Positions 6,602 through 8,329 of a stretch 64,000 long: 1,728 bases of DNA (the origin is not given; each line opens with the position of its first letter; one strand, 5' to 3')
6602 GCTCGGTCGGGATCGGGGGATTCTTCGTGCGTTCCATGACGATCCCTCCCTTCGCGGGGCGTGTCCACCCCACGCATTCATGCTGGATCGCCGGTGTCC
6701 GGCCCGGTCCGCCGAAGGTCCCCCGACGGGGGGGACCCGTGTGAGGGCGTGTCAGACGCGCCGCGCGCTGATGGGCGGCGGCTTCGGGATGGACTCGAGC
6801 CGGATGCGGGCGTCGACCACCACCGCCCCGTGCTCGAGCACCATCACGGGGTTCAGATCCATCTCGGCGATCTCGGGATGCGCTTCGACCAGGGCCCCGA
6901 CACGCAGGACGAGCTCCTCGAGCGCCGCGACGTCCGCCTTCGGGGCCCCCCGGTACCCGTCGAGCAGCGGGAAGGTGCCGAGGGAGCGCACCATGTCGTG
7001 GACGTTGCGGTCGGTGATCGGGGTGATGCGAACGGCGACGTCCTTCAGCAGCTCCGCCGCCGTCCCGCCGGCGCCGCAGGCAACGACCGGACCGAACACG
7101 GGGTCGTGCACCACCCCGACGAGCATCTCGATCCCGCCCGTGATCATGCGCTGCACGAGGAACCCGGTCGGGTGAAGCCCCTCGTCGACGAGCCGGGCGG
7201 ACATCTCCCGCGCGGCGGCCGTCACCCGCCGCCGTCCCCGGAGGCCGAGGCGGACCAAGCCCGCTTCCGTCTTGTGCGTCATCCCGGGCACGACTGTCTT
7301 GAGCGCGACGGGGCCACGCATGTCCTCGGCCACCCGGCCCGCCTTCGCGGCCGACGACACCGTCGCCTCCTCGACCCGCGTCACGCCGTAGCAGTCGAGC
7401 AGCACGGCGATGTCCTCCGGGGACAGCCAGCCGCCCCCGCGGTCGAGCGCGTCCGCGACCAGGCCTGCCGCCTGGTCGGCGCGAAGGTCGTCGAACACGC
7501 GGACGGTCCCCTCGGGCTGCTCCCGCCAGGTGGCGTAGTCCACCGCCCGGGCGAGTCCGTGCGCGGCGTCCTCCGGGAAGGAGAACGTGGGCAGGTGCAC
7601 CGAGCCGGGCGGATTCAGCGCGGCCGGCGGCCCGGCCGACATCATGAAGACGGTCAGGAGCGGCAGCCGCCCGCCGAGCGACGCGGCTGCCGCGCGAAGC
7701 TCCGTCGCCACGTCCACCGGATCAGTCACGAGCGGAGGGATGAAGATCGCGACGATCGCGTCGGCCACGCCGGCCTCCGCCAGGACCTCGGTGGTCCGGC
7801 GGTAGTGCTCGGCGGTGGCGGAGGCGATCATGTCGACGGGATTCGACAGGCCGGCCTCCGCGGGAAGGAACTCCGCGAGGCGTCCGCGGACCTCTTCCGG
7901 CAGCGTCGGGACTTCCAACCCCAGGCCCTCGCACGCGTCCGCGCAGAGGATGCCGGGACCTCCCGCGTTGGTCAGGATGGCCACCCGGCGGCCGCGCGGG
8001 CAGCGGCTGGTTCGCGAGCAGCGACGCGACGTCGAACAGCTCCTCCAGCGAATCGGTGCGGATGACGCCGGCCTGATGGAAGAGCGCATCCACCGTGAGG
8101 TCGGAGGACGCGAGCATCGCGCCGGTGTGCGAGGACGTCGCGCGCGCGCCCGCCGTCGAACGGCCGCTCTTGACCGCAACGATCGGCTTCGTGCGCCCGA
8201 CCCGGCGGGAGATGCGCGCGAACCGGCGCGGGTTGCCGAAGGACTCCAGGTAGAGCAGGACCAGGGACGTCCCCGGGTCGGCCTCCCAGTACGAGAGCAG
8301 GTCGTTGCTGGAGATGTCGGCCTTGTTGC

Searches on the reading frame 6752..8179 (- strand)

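Call 10: search_protein_families(library=pfam, proteins=[window:6752-8179:-])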
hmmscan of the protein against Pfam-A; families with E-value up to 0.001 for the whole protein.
window:6752-8179:- (475 aa): 2 families
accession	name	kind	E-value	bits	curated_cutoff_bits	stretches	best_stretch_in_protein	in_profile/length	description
PF13549.11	ATP-grasp_5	-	1.5e-68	230.9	27.6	1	244-461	2-221/221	ATP-grasp domain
PF19045.5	Ligase_CoA_2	-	4.6e-07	30.4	23.7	1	66-158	1-93/162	Ligase-CoA domain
